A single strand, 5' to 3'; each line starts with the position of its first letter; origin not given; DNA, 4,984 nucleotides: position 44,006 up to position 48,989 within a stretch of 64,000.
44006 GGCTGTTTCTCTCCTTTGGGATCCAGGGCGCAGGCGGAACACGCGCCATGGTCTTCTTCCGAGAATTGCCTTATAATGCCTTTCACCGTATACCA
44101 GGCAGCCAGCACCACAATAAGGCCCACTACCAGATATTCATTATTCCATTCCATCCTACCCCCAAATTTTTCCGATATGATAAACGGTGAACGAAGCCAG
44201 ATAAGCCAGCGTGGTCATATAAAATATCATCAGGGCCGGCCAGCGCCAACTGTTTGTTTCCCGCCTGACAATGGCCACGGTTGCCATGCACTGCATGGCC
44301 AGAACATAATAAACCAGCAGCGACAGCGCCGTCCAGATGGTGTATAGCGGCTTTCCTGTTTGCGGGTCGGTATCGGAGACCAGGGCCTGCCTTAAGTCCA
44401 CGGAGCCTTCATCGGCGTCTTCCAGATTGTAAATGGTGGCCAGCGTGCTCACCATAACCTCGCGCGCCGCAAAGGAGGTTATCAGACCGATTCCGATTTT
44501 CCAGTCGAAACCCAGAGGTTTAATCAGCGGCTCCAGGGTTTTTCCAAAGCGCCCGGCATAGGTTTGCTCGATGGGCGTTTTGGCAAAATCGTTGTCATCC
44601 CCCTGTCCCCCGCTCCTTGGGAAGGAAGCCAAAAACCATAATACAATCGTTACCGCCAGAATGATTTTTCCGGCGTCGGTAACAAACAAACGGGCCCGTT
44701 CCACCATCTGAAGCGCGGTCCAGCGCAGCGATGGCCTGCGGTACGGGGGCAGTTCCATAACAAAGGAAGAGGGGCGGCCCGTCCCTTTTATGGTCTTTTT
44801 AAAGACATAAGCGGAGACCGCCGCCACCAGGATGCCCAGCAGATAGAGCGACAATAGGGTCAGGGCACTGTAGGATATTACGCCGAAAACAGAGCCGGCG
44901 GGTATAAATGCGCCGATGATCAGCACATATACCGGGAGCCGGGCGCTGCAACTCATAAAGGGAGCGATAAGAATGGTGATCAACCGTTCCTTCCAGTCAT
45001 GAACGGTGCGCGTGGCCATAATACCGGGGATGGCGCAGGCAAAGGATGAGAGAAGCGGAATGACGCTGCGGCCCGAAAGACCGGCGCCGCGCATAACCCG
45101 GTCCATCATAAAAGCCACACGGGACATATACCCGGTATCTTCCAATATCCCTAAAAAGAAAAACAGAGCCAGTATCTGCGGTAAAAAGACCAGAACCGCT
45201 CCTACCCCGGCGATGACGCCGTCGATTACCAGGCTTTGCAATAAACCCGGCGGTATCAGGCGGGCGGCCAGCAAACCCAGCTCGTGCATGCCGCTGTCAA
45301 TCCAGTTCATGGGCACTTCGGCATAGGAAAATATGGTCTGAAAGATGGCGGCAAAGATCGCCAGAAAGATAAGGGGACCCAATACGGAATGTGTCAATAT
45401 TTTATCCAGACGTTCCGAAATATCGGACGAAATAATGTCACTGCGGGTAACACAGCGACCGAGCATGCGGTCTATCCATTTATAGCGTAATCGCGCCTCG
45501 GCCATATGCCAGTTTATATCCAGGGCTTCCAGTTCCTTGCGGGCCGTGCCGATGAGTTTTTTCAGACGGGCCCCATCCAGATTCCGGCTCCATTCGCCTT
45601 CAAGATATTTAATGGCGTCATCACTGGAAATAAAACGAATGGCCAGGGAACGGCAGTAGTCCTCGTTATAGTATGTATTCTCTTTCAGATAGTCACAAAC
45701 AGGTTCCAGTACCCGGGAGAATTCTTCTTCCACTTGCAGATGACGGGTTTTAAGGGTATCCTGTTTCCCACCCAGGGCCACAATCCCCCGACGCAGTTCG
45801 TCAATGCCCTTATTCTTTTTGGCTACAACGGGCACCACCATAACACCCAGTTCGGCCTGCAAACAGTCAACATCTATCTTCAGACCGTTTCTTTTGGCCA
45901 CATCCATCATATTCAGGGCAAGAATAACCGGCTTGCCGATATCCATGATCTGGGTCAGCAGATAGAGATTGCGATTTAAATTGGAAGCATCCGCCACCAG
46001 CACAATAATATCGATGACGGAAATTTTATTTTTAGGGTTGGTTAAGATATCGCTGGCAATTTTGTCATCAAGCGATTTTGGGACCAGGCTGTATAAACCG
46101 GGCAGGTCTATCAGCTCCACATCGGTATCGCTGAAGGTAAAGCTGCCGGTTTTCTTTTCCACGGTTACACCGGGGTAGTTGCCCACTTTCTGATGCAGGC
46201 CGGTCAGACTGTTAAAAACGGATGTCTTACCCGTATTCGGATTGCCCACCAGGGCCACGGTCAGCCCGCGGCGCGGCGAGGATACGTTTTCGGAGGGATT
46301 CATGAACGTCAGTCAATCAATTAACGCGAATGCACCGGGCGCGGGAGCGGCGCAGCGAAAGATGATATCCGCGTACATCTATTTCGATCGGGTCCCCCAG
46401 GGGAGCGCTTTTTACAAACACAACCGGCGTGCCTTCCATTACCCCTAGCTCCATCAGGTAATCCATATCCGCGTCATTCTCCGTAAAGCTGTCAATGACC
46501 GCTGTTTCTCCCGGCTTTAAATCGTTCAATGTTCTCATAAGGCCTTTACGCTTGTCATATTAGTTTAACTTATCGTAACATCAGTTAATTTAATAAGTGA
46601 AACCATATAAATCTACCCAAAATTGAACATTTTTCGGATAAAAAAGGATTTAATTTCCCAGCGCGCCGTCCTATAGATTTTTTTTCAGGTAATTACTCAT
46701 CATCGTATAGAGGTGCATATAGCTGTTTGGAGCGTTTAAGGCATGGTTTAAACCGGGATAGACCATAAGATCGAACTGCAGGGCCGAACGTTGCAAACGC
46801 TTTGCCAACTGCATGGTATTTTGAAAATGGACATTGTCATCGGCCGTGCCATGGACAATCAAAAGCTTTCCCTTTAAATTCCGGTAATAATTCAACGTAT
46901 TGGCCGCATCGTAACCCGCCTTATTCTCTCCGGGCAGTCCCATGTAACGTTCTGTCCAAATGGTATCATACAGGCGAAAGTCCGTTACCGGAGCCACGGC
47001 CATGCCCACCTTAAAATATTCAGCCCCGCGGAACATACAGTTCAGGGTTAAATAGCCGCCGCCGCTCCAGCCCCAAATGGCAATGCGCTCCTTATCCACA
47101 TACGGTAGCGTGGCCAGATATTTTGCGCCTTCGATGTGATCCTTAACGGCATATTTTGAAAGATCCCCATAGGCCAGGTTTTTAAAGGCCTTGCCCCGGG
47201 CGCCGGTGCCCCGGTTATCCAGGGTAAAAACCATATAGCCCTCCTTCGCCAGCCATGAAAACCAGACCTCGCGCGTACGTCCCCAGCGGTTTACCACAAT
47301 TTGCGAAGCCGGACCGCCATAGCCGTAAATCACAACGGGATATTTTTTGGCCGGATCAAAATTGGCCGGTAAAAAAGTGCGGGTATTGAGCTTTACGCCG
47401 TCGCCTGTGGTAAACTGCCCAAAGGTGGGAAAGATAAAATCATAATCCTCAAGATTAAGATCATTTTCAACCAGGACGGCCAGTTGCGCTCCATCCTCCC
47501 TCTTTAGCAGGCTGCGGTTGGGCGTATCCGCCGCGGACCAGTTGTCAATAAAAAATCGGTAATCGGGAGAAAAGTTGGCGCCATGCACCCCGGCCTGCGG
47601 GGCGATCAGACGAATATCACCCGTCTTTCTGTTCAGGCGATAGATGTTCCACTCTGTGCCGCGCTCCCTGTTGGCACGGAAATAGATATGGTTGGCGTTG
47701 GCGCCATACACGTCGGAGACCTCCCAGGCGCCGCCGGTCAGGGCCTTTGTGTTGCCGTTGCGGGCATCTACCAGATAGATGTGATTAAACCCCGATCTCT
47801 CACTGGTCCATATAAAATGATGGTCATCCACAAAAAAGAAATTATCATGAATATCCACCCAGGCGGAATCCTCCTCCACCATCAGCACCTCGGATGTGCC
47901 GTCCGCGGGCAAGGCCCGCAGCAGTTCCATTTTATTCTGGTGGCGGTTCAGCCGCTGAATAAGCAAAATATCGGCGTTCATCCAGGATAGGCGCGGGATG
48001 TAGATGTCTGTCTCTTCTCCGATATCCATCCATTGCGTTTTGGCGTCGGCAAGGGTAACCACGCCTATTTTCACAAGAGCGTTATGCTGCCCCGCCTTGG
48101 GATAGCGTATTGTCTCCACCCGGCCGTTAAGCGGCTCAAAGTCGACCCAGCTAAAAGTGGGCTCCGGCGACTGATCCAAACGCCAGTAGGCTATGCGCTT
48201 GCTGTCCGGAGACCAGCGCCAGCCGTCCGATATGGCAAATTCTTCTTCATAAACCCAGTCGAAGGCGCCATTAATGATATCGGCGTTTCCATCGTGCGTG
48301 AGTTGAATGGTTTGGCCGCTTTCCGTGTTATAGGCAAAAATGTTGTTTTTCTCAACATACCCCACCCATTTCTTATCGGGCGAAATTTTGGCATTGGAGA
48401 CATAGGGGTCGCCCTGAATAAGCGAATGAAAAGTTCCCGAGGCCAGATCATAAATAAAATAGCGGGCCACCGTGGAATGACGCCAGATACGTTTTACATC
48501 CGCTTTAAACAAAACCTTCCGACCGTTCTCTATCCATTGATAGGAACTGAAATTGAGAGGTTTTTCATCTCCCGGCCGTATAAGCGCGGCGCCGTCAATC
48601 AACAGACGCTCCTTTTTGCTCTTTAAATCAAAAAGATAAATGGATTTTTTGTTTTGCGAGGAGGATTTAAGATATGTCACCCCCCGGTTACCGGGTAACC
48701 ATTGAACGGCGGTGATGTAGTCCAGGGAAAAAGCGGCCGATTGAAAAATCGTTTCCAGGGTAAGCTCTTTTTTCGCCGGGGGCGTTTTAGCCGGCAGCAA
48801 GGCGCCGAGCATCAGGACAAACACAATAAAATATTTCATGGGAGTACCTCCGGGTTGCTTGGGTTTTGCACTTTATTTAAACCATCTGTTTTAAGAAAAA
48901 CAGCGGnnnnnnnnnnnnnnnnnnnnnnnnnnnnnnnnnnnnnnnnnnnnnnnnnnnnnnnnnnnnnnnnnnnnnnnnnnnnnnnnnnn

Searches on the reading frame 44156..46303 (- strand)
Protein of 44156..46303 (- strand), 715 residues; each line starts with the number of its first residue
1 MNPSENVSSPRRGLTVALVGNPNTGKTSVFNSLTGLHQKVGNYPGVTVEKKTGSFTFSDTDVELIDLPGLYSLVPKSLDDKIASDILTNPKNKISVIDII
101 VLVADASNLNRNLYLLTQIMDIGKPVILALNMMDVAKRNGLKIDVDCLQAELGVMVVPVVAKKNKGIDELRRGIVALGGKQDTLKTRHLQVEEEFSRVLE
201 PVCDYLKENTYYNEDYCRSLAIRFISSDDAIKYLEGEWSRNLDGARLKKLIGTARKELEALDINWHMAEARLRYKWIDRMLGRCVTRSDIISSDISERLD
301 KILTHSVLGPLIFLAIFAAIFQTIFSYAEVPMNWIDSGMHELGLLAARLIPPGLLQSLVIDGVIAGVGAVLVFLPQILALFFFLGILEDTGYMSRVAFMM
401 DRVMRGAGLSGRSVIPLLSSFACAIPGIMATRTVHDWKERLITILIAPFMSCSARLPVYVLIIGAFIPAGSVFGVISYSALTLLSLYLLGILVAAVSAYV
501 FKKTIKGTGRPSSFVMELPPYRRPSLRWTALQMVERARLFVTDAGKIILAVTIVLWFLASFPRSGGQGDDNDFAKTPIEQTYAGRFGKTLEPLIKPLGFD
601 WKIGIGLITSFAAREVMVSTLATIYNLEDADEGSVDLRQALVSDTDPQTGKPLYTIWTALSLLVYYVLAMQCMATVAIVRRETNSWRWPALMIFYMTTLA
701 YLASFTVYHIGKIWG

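Call 37: search_protein_families(library=pfam, proteins=[window:44156-46303:-], max_evalue=0.0001)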
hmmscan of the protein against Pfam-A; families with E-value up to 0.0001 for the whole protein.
window:44156-46303:- (715 aa): 6 families
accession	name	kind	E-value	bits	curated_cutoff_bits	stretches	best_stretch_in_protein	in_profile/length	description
PF02421.24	FeoB_N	-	3.2e-60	202.6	27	1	15-172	2-154/156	Ferrous iron transport protein B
PF07670.19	Gate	-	4e-39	133.7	29.6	2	370-466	1-104/104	Nucleoside recognition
PF01926.29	MMR_HSR1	-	5.7e-20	72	21.9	1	15-131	1-112/113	50S ribosome-binding GTPase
PF07664.17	FeoB_C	-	2.4e-17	62.8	26.6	1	483-536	1-54/54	Ferrous iron transport protein B C terminus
PF09439.16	SRPRB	-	2.5e-05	24.2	25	1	15-85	5-71/178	Signal recognition particle receptor beta subunit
PF04548.22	AIG1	-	4.2e-05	23.4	27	1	15-110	2-97/212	AIG1 family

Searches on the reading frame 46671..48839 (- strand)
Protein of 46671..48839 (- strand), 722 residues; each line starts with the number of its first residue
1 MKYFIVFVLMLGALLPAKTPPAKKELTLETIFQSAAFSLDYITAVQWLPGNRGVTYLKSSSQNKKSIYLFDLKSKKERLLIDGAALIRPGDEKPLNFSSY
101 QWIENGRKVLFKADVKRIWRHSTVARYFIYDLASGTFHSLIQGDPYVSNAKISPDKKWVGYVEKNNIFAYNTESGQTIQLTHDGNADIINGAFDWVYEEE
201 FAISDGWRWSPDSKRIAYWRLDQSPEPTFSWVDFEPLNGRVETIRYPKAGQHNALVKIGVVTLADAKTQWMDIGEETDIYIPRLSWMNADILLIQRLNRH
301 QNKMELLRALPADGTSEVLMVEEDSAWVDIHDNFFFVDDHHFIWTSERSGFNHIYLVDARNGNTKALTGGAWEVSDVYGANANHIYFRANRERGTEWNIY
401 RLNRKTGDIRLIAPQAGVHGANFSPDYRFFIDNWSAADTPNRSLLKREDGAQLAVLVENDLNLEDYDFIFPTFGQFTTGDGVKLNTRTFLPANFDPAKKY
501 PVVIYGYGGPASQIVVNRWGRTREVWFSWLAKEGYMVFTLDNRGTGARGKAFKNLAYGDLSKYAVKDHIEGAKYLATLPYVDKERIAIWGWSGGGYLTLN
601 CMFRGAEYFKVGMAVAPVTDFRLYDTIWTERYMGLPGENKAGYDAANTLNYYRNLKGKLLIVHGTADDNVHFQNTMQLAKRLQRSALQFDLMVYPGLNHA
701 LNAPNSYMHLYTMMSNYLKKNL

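Call 37: search_protein_families(library=pfam, proteins=[window:46671-48839:-], max_evalue=0.0001)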
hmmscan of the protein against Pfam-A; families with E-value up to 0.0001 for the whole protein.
window:46671-48839:- (722 aa): 6 families
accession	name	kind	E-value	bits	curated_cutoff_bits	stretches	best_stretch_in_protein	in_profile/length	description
PF00930.27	DPPIV_N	-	3.1e-94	316.1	22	1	105-440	3-353/354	Dipeptidyl peptidase IV (DPP IV) N-terminal region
PF00326.27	Peptidase_S9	-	3.9e-54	183.8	22.6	1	527-722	7-210/213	Prolyl oligopeptidase family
PF01738.24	DLH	-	2.7e-10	40.6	21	1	519-706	23-193/217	Dienelactone hydrolase family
PF12146.15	Hydrolase_4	-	6.1e-09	36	27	0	526-623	23-115/239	Serine aminopeptidase, S33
PF20434.5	BD-FAE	-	8.9e-07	29.1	26.8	0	633-682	165-215/215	BD-FAE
PF02129.25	Peptidase_S15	-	6.7e-06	26.4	23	0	480-622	1-133/262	X-Pro dipeptidyl-peptidase (S15 family)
